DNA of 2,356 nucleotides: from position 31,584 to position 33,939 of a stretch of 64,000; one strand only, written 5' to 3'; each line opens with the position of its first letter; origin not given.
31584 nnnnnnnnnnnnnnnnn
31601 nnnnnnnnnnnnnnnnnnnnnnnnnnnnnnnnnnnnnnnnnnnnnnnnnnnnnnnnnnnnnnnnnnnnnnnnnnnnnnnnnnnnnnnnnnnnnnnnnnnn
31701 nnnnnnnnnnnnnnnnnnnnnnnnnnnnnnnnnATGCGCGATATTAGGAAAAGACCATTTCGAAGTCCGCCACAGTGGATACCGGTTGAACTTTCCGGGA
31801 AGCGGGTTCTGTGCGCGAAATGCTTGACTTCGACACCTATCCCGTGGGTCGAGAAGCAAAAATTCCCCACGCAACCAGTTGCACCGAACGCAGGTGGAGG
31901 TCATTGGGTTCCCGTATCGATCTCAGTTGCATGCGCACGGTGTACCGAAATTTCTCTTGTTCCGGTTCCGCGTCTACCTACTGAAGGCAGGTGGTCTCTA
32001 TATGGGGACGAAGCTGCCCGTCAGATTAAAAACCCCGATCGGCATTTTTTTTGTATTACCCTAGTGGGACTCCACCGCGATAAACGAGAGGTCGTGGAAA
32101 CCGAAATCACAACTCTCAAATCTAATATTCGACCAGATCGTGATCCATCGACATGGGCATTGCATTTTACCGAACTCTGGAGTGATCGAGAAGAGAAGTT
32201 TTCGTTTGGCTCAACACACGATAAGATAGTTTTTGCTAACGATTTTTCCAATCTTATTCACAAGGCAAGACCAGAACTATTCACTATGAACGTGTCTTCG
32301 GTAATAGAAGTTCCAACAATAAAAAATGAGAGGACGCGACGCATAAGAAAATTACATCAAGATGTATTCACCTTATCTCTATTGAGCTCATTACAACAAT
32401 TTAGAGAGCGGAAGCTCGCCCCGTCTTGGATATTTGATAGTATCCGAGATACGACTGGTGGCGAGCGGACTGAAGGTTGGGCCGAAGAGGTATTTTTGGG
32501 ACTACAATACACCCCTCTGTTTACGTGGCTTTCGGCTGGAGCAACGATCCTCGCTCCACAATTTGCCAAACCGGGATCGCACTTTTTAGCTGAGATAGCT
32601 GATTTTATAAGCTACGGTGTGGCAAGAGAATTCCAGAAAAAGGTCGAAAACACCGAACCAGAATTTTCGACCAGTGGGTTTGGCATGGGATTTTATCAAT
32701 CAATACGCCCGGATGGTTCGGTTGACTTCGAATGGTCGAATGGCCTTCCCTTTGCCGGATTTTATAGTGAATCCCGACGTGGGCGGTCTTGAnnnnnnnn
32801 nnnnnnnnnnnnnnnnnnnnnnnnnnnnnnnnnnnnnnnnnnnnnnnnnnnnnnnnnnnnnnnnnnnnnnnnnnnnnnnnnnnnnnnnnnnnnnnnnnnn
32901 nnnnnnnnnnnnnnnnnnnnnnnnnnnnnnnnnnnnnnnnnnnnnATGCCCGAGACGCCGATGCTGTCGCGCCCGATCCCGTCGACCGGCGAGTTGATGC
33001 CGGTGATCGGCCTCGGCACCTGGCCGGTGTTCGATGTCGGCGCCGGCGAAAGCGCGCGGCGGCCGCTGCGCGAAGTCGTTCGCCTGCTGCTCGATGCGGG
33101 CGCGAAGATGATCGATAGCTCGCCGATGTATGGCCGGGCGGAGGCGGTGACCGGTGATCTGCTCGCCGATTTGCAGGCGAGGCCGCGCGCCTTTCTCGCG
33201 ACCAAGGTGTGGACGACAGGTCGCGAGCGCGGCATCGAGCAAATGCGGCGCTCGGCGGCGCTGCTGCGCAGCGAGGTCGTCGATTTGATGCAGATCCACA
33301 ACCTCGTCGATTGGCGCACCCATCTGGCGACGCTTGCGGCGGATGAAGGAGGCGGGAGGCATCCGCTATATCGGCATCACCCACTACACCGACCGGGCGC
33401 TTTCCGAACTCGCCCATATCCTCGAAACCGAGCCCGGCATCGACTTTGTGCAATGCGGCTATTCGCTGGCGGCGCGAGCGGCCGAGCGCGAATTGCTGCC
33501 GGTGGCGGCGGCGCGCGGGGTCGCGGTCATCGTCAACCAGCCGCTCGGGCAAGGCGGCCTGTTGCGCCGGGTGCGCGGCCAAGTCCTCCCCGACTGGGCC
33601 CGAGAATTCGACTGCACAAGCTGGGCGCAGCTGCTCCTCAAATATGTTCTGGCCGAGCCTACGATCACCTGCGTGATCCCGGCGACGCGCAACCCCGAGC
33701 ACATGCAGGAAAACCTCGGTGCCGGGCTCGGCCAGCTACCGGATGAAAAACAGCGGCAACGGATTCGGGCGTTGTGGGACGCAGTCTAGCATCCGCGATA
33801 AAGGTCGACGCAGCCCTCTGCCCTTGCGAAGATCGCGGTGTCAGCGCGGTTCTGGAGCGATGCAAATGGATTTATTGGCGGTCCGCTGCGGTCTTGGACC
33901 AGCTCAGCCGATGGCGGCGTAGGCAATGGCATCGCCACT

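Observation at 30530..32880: Low-GC islet with recombinase remnant between a CoxL-type gene and an aldo/keto reductase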

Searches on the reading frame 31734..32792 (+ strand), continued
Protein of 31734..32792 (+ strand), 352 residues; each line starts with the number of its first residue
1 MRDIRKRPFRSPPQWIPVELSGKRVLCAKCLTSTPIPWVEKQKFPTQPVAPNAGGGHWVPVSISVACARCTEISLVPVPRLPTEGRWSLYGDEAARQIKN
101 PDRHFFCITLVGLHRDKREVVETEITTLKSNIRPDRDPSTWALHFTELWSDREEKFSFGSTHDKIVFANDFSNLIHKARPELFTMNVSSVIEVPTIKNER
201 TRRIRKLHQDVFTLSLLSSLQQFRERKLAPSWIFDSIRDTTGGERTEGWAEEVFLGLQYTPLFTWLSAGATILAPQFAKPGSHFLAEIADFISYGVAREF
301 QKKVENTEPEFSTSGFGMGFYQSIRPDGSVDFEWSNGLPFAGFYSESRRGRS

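Call 92: search_protein_families(library=pfam, proteins=[L090:3204-4466:+, L090:5080-5850:+, L090:7097-7804:-, L090:8359-10701:+, L091:746-1825:+, L091:4225-5823:+, L091:6362-7147:+, L091:7090-8376:+], max_evalue=0.001)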
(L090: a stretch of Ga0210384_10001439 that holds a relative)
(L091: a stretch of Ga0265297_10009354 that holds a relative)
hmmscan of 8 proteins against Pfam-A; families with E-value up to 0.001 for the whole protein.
L090:3204-4466:+ (420 aa): 0 families

L090:5080-5850:+ (256 aa): 1 family
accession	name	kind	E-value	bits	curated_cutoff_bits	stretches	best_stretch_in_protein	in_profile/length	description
PF25535.1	DUF7919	-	6.9e-28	97.8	27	1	3-129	2-126/126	Domain of unknown function (DUF7919)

L090:7097-7804:- (235 aa): 0 families

L090:8359-10701:+ (780 aa): 0 families

L091:746-1825:+ (359 aa): 1 family
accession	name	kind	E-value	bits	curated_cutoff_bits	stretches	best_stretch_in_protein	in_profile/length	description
PF02677.20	QueH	-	7.2e-60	202.5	23.5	1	1-175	1-173/175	Epoxyqueuosine reductase QueH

L091:4225-5823:+ (532 aa): 2 families
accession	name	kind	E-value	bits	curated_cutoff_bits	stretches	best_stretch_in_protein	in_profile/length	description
PF00999.27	Na_H_Exchanger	-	2.9e-47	161.8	26.2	1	13-374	2-370/375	Sodium/hydrogen exchanger, transmembrane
PF02254.24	TrkA_N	-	2.2e-12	47.8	23.8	1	402-509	1-108/116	TrkA-N domain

L091:6362-7147:+ (261 aa): 4 families
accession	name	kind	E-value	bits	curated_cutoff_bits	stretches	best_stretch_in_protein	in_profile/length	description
PF13720.11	Acetyltransf_11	-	4.4e-23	81.9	24.5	1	176-254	1-81/82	Udp N-acetylglucosamine O-acyltransferase; Domain 2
PF00132.30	Hexapep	-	7.5e-23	79.7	27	2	105-138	2-35/36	Bacterial transferase hexapeptide (six repeats)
PF25084.1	LbH_EIF2B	-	1.4e-06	28.7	54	0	17-62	7-51/105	EIF2B subunit epsilon LbH domain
PF21711.3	DCTN5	-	2.1e-05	24.7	40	1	116-192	84-155/182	Dynactin subunit 5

L091:7090-8376:+ (428 aa): 14 families
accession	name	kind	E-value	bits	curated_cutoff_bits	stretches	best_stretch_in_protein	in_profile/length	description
PF07724.20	AAA_2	-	3.2e-33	115.5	27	1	125-320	3-166/166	AAA domain (Cdc48 subfamily)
PF00004.35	AAA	-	1.5e-15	58.3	21.2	1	128-232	1-96/131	ATPase family associated with various cellular activities (AAA)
PF06689.19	zf-C4_ClpX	-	3.1e-13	49.8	27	1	23-57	2-37/39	ClpX C4-type zinc finger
PF10431.15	ClpB_D2-small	-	4e-09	36.8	21.9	1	327-395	2-66/81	C-terminal, D2-small domain, of ClpB protein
PF01078.27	Mg_chelatase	-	1.7e-07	31.3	20.3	0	125-150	22-47/207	Magnesium chelatase, subunit ChlI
PF05496.18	RuvB_N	-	3.4e-07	30.6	27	1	91-207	10-101/159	Holliday junction DNA helicase RuvB P-loop domain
PF07728.20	AAA_5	-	7.5e-07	29.7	22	1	127-203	1-79/139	AAA domain (dynein-related subfamily)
PF00493.29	MCM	-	7.6e-07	28.9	23.3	1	82-205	18-136/224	MCM P-loop domain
PF00158.32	Sigma54_activat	-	3.1e-06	27.4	20.2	1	123-204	20-107/168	Sigma-54 interaction domain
PF13401.12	AAA_22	-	9.8e-05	23.1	27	0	125-203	5-97/130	AAA domain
PF13173.12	AAA_14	-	0.00018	21.9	27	1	127-207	4-79/129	AAA domain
PF14532.12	Sigma54_activ_2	-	0.00022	21.9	25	1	123-205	19-84/138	Sigma-54 interaction domain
PF12775.13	AAA_7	-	0.00058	19.9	25.8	0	125-200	33-110/181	P-loop containing dynein motor region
PF13191.12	AAA_16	-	0.001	20.1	32.6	0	126-150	25-49/167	AAA ATPase domain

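Call 93: search_protein_families(library=pfam, proteins=[L097:109-1059:+, L097:1056-2078:+, L097:2078-2962:+, L097:4153-4680:-, L098:572-2404:+, L098:3389-4042:+, L098:5423-5998:-, L098:6618-7457:-, L106:4956-5468:+, L106:5465-5935:+], max_evalue=0.001)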
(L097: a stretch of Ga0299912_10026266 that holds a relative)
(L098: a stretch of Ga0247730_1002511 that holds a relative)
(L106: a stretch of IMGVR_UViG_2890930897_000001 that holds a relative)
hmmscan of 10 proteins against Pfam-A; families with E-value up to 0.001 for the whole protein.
L097:109-1059:+ (316 aa): 4 families
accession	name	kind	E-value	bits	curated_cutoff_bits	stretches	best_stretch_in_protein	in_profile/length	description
PF05621.17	TniB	-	6.3e-22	78.4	22.4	1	50-224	10-183/189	Bacterial TniB protein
PF13401.12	AAA_22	-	1e-08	36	27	1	78-207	8-127/130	AAA domain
PF13173.12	AAA_14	-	2e-05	25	27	1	80-232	7-126/129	AAA domain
PF13191.12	AAA_16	-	0.00026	22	32.6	0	60-132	9-84/167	AAA ATPase domain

L097:1056-2078:+ (340 aa): 1 family
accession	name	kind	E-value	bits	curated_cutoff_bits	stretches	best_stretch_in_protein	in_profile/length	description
PF06527.16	TniQ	-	1.5e-18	68.3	27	1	13-137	5-142/142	TniQ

L097:2078-2962:+ (294 aa): 1 family
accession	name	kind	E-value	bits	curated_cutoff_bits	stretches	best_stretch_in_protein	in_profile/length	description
PF06527.16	TniQ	-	4e-15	57.1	27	1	40-160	6-139/142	TniQ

L097:4153-4680:- (175 aa): 1 family
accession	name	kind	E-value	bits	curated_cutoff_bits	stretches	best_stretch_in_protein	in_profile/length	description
PF18760.7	ART-PolyVal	-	2.6e-05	25.4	31.2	1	6-78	10-69/140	ADP-Ribosyltransferase in polyvalent proteins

L098:572-2404:+ (610 aa): 2 families
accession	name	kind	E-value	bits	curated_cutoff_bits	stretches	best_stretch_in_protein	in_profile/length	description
PF05729.18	NACHT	-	1.6e-08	35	26.7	1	97-241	3-164/167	NACHT domain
PF24883.2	NPHP3_N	-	6.2e-05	23.7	24.8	0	97-155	25-82/164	Nephrocystin 3, N-terminal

L098:3389-4042:+ (217 aa): 1 family
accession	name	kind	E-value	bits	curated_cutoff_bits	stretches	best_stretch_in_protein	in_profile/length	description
PF02586.19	SRAP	-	1.7e-32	113.1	27.1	1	1-212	1-206/214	SOS response associated peptidase (SRAP)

L098:5423-5998:- (191 aa): 1 family
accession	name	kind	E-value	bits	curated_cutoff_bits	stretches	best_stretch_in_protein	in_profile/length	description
PF03245.18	Phage_lysis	-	4.1e-14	53.3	25.4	1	64-191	2-126/126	Bacteriophage Rz lysis protein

L098:6618-7457:- (279 aa): 0 families

L106:4956-5468:+ (170 aa): 1 family
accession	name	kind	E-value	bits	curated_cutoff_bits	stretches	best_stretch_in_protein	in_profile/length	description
PF00959.24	Phage_lysozyme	-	4.2e-47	160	22.3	1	29-151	3-125/125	Phage lysozyme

L106:5465-5935:+ (156 aa): 0 families

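Call 96: fold_search(model_id=the predicted structure, library=viral)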
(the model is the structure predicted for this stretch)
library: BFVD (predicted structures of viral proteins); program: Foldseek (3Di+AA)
matches with E <= 10: 304; with E <= 0.001: 1
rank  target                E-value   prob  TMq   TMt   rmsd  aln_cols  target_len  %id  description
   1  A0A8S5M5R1            1.1e-07  1.00  0.45  0.62   4.7       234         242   15  DUF3800 domain-containing protein [Siphoviridae sp. ctPJC19]
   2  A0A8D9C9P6            4.5e-02  0.77  0.25  0.32   7.9       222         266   13  Putative ribonuclease H [uncultured marine phage]
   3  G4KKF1                6.1e-02  0.38  0.17  0.24   9.6       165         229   10  (no name in the UniProt tables at hand)
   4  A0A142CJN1            7.3e-02  0.51  0.20  0.34  10.6       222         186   13  (no name in the UniProt tables at hand)
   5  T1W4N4                7.3e-02  0.07  0.11  0.06  20.1       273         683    7  DNA-directed DNA polymerase (Fragment) [Gouldian finch adenovirus 1]
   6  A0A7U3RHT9            7.7e-02  0.41  0.22  0.32   9.2       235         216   11  (no name in the UniProt tables at hand)
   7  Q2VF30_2              9.8e-02  0.30  0.22  0.09  10.6       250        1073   10  (no name in the UniProt tables at hand)
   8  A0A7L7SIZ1            1.1e-01  0.15  0.13  0.22  11.6       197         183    7  (no name in the UniProt tables at hand)
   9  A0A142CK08            1.2e-01  0.13  0.20  0.24  10.8       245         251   10  (no name in the UniProt tables at hand)
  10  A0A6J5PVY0            1.2e-01  0.08  0.15  0.10  14.4       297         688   12  Terminase large subunit, Lambdalikevirus-type [uncultured Caudovirales phage]
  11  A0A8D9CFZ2            1.6e-01  0.41  0.25  0.45  10.6       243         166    9  Putative Ribonuclease HI [uncultured marine phage]
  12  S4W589                1.8e-01  0.06  0.14  0.14  24.9       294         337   11  Uncharacterized protein [Pandoravirus salinus]
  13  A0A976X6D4            1.9e-01  0.16  0.26  0.19  11.7       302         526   14  (no name in the UniProt tables at hand)
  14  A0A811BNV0            2.0e-01  0.06  0.15  0.15  29.3       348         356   10  Uncharacterized protein [Pandoravirus japonicus]
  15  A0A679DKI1            2.1e-01  0.08  0.11  0.09  24.1       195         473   11  (no name in the UniProt tables at hand)
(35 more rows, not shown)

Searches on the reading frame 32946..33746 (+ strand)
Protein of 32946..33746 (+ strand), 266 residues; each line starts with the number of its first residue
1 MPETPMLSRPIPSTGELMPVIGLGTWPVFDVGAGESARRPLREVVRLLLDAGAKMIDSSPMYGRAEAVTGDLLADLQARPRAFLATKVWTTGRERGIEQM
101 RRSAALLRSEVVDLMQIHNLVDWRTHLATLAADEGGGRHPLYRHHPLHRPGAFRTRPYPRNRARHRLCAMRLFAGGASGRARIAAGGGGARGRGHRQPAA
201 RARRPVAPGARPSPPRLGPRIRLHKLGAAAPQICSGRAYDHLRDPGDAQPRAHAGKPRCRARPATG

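Call 4: search_protein_families(library=pfam, proteins=[window:32946-33746:+], max_evalue=0.1)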
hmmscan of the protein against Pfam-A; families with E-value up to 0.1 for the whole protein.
window:32946-33746:+ (266 aa): 1 family
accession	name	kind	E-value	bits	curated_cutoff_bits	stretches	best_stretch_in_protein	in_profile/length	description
PF00248.27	Aldo_ket_red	-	6.2e-12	45.6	24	1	21-120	2-111/291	Aldo/keto reductase family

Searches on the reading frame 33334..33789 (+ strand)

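Call 4: search_protein_families(library=pfam, proteins=[window:33334-33789:+], max_evalue=0.1)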
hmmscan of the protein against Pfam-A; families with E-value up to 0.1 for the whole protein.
window:33334-33789:+ (151 aa): 1 family
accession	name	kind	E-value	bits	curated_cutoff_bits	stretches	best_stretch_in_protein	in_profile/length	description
PF00248.27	Aldo_ket_red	-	6.9e-19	68.4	24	1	3-146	126-288/291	Aldo/keto reductase family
